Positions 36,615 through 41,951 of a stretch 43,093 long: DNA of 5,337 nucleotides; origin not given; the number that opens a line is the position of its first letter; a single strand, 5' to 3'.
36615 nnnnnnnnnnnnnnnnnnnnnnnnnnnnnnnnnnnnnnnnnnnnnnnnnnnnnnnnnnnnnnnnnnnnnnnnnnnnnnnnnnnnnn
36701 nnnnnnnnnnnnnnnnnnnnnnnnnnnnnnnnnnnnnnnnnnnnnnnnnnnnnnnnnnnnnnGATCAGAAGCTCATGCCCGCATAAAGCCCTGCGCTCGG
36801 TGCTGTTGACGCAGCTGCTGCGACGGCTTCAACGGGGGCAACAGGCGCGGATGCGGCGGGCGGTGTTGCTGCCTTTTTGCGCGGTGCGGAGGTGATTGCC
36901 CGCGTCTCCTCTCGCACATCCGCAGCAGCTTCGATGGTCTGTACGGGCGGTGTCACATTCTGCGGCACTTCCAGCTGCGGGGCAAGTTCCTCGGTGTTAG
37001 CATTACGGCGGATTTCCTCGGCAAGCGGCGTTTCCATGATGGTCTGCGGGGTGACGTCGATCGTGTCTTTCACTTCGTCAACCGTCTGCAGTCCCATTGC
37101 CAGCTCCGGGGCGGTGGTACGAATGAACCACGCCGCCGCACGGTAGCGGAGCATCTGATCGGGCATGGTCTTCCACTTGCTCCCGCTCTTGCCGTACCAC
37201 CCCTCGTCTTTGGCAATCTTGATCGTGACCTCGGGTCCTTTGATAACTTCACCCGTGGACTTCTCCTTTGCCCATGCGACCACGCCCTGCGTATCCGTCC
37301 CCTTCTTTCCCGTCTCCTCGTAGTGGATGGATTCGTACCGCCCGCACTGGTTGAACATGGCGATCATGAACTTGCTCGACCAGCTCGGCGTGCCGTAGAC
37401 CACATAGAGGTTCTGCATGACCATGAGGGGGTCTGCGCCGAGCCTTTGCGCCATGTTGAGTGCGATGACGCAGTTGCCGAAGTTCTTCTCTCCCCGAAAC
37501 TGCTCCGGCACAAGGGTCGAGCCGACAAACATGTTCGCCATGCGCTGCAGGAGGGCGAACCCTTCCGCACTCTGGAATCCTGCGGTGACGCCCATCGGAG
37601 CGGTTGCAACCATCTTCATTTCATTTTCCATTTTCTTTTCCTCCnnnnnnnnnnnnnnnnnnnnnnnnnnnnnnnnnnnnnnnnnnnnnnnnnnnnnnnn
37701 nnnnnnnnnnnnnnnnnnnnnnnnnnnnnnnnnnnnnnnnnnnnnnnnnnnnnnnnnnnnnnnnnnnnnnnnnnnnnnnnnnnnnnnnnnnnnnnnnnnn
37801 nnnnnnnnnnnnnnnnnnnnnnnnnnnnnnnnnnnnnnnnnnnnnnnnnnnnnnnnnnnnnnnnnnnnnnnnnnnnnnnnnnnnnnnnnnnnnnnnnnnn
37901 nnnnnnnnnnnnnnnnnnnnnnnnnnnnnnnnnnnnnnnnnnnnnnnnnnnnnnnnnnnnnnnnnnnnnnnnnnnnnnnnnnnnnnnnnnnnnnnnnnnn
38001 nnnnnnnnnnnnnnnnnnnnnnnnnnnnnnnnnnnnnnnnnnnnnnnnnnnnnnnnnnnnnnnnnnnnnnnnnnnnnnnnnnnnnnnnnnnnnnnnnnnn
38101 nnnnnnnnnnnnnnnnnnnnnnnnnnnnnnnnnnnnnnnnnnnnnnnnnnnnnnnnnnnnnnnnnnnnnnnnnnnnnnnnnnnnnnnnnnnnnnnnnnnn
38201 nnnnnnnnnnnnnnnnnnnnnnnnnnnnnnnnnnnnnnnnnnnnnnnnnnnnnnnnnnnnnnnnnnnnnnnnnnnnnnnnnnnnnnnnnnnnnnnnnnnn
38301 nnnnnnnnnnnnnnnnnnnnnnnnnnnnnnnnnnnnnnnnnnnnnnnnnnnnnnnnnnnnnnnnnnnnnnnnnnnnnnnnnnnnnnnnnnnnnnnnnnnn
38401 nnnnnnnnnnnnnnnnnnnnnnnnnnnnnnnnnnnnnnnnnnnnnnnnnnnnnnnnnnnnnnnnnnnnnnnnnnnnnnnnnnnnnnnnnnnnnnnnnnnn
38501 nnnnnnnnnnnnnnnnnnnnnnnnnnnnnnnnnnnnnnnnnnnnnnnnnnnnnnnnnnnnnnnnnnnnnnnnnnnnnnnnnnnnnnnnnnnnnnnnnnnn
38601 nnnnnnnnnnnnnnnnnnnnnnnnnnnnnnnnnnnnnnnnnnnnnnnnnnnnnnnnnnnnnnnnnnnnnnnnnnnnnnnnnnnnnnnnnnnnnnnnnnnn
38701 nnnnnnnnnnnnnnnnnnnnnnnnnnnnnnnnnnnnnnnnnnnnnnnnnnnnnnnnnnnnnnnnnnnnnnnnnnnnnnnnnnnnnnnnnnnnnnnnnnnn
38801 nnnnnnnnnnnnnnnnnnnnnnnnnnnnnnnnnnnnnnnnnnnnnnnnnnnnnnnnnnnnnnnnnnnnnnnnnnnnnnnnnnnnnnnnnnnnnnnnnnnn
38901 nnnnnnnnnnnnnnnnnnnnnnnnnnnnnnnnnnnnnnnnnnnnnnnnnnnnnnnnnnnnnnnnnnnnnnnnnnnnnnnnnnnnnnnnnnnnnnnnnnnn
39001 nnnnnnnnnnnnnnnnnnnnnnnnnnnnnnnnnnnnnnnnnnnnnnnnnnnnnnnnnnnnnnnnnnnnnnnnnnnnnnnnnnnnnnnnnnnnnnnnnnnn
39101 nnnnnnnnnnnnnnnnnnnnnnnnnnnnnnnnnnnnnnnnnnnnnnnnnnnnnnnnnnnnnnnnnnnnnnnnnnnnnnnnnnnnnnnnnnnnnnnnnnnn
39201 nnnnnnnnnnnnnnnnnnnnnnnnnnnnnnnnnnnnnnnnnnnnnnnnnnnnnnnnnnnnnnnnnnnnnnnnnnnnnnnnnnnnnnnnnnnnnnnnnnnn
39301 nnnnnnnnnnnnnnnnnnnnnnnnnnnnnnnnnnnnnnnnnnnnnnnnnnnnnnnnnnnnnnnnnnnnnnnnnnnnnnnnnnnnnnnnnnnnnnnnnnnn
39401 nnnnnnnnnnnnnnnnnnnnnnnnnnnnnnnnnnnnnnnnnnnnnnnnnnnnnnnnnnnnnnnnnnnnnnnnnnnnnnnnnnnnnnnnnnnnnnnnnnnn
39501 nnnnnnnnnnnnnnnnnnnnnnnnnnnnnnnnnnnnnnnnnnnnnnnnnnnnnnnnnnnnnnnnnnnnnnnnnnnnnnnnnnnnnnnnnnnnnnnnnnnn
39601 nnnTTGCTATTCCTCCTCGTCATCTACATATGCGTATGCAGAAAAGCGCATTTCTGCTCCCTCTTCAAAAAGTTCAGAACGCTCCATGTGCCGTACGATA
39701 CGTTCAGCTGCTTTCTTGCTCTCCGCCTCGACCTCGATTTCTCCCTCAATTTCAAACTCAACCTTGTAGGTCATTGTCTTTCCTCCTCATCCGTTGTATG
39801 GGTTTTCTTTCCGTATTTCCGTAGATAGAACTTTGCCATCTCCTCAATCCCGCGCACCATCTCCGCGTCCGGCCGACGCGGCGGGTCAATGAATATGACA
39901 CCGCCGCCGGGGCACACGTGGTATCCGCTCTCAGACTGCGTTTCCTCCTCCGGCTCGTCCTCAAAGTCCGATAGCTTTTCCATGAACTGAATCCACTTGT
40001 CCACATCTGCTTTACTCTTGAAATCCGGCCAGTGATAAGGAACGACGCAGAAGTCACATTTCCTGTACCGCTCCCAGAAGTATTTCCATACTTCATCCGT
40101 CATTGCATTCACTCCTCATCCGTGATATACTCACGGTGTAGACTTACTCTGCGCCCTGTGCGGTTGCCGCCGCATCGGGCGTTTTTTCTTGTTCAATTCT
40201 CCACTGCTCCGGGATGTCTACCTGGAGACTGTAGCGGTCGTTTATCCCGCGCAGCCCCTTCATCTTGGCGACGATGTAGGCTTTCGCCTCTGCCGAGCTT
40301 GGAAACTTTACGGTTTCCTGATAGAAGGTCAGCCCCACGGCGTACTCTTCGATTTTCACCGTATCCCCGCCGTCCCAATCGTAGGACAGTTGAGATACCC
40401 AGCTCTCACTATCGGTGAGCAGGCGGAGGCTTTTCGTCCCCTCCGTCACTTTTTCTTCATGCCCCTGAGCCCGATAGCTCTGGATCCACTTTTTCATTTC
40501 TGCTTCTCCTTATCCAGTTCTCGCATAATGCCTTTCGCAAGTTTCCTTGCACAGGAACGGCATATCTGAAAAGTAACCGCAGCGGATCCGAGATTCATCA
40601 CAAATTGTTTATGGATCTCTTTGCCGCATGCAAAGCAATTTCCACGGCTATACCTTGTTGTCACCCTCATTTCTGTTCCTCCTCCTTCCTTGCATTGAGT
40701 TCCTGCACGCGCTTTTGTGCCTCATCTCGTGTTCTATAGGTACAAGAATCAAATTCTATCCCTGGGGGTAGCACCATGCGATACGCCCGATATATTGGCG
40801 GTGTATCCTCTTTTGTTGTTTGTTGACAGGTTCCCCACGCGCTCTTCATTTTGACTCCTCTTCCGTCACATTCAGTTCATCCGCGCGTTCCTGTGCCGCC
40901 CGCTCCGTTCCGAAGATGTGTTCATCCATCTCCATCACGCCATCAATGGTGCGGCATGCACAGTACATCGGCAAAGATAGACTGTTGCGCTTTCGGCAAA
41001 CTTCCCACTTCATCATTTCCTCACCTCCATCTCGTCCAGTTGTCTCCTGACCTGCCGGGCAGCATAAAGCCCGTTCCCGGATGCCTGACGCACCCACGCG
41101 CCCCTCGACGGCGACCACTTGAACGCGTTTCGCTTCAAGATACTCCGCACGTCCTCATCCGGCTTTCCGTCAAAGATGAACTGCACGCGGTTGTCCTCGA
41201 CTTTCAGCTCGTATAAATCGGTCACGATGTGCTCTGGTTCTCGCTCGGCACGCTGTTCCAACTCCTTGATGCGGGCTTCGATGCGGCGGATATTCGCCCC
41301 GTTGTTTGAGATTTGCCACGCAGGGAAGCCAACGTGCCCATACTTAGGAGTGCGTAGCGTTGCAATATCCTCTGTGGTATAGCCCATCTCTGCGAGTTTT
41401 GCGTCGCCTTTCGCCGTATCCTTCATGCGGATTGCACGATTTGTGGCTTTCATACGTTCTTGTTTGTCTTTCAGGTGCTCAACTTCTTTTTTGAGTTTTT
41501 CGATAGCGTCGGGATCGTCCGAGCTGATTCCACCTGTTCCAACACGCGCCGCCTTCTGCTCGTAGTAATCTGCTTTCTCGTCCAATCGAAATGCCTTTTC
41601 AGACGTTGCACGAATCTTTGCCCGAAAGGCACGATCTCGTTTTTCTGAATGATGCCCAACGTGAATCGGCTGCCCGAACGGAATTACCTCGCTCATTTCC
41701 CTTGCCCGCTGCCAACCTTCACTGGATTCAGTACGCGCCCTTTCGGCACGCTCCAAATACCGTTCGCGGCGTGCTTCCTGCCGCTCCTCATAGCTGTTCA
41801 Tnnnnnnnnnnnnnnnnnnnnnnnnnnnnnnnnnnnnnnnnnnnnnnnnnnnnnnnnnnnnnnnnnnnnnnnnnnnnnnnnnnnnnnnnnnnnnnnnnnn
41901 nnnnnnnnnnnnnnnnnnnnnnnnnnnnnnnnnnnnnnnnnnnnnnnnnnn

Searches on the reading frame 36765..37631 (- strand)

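Call 75: search_protein_families(library=pfam, proteins=[window:36765-37631:-], max_evalue=0.001)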
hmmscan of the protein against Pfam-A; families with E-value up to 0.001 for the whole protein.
window:36765-37631:- (288 aa): 1 family
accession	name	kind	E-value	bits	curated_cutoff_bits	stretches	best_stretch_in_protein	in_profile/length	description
PF03837.19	RecT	-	1.4e-05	25.1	24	1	54-195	24-195/198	RecT family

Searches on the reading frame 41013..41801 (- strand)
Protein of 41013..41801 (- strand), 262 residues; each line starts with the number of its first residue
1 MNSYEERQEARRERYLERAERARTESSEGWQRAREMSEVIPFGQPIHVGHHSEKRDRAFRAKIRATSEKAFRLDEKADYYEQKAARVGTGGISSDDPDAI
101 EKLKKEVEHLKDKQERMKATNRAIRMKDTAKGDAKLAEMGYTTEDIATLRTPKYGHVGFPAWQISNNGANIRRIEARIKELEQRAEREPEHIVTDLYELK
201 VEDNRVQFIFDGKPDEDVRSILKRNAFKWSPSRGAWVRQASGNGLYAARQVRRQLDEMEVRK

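Call 75: search_protein_families(library=pfam, proteins=[window:41013-41801:-], max_evalue=0.001)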
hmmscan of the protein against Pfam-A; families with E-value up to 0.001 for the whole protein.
window:41013-41801:- (262 aa): 1 family
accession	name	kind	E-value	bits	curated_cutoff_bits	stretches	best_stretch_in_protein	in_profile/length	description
PF12083.13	DUF3560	-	4.2e-37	127.4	27.2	1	4-124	2-123/124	Domain of unknown function (DUF3560)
